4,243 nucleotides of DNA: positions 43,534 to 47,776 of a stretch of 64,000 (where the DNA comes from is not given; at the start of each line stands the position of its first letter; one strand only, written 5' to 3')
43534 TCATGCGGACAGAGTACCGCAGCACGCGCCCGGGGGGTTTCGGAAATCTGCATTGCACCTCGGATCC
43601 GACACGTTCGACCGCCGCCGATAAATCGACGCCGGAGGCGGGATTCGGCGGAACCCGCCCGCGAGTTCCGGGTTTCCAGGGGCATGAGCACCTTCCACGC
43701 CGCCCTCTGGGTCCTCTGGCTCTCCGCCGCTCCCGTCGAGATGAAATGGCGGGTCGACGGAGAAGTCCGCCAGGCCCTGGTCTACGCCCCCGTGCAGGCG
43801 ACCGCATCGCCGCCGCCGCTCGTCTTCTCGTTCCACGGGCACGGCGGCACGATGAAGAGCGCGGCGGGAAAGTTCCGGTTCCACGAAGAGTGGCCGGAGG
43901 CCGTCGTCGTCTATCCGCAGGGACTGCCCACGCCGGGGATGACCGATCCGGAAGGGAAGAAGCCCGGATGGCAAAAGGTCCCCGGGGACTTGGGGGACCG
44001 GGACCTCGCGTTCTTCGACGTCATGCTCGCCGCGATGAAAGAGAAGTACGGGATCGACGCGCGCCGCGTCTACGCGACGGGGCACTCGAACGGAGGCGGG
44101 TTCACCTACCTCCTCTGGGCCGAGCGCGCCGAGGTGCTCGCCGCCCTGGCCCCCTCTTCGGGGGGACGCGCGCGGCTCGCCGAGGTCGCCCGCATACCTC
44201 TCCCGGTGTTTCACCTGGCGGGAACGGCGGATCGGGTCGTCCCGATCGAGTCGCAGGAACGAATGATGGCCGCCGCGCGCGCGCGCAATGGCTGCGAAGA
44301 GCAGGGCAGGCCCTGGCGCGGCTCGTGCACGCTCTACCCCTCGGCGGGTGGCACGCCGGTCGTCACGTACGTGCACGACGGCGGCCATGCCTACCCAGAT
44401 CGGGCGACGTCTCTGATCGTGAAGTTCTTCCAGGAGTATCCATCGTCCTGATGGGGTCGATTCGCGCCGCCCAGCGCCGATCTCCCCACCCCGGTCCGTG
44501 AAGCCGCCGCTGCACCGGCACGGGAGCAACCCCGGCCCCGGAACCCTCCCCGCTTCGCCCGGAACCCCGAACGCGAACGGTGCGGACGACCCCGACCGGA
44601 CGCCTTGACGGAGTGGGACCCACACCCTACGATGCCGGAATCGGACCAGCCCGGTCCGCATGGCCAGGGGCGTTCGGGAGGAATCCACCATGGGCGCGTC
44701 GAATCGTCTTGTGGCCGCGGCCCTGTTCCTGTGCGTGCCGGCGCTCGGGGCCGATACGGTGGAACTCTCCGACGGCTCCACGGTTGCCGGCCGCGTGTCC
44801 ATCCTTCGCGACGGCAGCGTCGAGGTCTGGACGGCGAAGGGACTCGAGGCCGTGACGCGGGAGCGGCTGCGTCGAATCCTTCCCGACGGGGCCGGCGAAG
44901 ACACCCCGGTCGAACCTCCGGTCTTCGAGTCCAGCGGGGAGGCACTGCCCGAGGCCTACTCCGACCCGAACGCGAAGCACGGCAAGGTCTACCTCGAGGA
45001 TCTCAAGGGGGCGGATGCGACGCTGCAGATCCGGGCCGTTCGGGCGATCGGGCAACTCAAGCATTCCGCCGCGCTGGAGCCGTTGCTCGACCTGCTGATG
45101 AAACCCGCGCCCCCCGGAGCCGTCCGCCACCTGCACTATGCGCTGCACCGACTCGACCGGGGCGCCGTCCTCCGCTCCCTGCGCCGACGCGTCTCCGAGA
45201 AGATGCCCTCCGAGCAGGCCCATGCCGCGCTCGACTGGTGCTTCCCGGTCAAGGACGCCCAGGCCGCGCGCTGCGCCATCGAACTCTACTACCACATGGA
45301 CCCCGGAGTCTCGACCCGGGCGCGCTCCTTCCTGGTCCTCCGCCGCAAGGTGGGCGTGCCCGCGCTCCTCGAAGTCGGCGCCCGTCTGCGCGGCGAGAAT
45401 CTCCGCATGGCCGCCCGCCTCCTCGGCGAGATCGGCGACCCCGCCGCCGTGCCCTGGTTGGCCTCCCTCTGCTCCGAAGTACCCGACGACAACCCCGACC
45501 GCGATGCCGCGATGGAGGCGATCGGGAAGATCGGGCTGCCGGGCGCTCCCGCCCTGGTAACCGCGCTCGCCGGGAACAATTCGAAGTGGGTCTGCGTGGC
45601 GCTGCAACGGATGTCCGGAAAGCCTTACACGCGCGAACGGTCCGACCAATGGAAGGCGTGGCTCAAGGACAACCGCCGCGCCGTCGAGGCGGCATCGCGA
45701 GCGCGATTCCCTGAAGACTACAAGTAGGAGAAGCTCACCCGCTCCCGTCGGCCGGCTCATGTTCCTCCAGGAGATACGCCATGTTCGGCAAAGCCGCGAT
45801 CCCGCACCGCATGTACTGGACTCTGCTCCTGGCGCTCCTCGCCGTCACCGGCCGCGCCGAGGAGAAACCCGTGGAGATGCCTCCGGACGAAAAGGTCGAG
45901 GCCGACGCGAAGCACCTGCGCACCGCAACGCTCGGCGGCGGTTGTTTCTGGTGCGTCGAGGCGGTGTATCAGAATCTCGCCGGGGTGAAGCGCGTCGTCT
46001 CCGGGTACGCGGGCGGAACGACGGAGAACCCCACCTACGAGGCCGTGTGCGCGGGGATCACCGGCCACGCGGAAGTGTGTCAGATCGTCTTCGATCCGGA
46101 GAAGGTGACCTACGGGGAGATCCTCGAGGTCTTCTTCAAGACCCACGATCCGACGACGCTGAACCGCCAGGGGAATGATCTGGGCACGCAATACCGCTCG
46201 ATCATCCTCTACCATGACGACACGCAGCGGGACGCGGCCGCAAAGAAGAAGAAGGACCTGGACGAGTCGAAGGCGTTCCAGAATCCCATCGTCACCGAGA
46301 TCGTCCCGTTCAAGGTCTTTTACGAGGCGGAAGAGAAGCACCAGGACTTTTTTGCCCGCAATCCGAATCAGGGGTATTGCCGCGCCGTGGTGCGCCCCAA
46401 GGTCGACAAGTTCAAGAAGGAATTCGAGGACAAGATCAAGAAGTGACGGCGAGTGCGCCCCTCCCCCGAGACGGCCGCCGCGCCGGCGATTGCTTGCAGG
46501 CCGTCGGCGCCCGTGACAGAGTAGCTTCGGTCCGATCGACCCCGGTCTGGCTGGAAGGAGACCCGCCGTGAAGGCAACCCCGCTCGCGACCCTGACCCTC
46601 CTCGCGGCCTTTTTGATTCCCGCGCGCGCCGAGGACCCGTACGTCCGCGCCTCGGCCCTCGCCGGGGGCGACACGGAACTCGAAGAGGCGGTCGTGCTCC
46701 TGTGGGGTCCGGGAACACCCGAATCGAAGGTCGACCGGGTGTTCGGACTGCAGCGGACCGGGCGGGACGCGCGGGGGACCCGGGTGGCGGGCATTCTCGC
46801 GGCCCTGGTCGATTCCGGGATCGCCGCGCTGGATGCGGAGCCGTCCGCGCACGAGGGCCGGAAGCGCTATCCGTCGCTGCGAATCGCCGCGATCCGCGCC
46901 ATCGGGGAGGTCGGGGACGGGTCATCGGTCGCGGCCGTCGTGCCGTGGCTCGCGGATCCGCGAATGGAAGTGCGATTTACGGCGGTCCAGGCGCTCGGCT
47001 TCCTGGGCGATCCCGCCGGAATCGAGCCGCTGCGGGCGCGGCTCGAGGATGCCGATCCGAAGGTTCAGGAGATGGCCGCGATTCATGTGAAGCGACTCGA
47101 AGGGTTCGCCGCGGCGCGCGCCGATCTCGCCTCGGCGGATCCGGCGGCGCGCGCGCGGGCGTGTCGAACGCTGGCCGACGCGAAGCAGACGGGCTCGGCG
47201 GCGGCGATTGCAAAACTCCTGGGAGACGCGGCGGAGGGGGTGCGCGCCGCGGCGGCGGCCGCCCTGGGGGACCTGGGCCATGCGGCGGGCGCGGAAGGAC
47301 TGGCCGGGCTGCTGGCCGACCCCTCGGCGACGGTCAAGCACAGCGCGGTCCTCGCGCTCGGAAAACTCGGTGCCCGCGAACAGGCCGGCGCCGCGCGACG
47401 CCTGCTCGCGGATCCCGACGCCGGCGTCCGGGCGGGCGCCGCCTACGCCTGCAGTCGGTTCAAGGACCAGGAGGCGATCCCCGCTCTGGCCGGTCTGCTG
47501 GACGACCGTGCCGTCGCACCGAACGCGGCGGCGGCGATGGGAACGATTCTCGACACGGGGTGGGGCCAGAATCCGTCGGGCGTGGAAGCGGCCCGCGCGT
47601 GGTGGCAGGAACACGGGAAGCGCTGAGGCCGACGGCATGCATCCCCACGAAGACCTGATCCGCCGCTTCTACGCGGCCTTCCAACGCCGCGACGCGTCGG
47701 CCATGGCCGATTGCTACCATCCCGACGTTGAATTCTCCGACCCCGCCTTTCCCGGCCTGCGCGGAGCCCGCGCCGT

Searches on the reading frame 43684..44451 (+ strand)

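Call 50: search_protein_families(library=pfam, proteins=[window:43684-44451:+], max_evalue=0.0001)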
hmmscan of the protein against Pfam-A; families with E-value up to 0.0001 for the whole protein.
window:43684-44451:+ (255 aa): 1 family
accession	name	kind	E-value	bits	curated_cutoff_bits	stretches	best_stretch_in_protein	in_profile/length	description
PF00326.27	Peptidase_S9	-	8.8e-05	22.5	22.6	0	102-157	39-94/213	Prolyl oligopeptidase family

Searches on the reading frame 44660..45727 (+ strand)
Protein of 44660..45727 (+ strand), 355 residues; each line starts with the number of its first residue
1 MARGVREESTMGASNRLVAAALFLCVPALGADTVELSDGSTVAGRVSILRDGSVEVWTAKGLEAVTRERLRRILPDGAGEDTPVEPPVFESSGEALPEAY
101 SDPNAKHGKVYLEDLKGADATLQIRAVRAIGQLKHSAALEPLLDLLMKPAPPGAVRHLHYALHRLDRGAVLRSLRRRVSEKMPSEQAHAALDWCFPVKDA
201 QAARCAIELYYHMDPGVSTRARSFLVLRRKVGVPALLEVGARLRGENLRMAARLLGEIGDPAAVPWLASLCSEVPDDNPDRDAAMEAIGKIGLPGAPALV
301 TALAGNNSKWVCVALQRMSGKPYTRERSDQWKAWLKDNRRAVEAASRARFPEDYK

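Call 50: search_protein_families(library=pfam, proteins=[window:44660-45727:+], max_evalue=0.0001)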
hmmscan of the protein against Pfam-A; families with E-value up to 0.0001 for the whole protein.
window:44660-45727:+ (355 aa): 2 families
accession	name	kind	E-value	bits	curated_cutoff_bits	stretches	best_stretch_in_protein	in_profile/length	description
PF13646.12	HEAT_2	-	9.2e-13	48.7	27.7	1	247-311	16-78/88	HEAT repeats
PF03130.22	HEAT_PBS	-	4e-10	39.6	20.9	0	123-146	2-25/27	PBS lyase HEAT-like repeat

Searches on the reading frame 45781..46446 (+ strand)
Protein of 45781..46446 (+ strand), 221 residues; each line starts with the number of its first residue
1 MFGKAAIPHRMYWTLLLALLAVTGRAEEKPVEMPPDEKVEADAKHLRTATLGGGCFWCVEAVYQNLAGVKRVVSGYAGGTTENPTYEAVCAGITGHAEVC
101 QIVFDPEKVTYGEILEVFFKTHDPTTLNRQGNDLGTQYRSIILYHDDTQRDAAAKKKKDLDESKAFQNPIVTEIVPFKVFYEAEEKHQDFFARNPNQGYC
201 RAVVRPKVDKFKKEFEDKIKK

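Call 51: search_protein_families(library=pfam, proteins=[window:45781-46446:+], max_evalue=0.0001)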
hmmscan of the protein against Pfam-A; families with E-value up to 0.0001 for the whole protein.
window:45781-46446:+ (221 aa): 1 family
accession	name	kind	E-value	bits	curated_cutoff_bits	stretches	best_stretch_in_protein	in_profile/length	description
PF01625.27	PMSR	-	1.5e-65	220.5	23.7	1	48-200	1-152/153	Peptide methionine sulfoxide reductase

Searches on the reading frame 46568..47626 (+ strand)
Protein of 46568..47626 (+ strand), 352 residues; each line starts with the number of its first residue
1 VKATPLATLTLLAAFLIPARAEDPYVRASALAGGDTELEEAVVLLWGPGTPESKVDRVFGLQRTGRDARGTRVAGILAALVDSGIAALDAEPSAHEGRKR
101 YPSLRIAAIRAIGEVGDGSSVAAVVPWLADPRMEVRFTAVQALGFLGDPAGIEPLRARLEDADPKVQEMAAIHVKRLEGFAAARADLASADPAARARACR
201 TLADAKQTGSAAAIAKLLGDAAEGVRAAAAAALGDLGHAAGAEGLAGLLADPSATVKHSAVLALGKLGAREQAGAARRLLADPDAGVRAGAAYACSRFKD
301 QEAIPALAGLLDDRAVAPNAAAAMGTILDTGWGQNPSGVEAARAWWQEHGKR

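Call 51: search_protein_families(library=pfam, proteins=[window:46568-47626:+], max_evalue=0.0001)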
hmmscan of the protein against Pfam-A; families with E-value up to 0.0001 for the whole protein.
window:46568-47626:+ (352 aa): 5 families
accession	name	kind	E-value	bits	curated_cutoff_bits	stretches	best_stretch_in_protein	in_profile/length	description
PF13646.12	HEAT_2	-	5.7e-36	123.1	27.7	3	101-171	13-84/88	HEAT repeats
PF02985.28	HEAT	-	3.1e-15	55.3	23.5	0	123-146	4-27/31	HEAT repeat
PF03130.22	HEAT_PBS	-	8.3e-13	47.9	20.9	0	135-161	1-27/27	PBS lyase HEAT-like repeat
PF12717.13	Cnd1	-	1.6e-08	35.2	26.4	0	152-177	23-48/162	non-SMC mitotic condensation complex subunit 1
PF13513.12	HEAT_EZ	-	1.5e-06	29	27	0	225-267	3-55/55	HEAT-like repeat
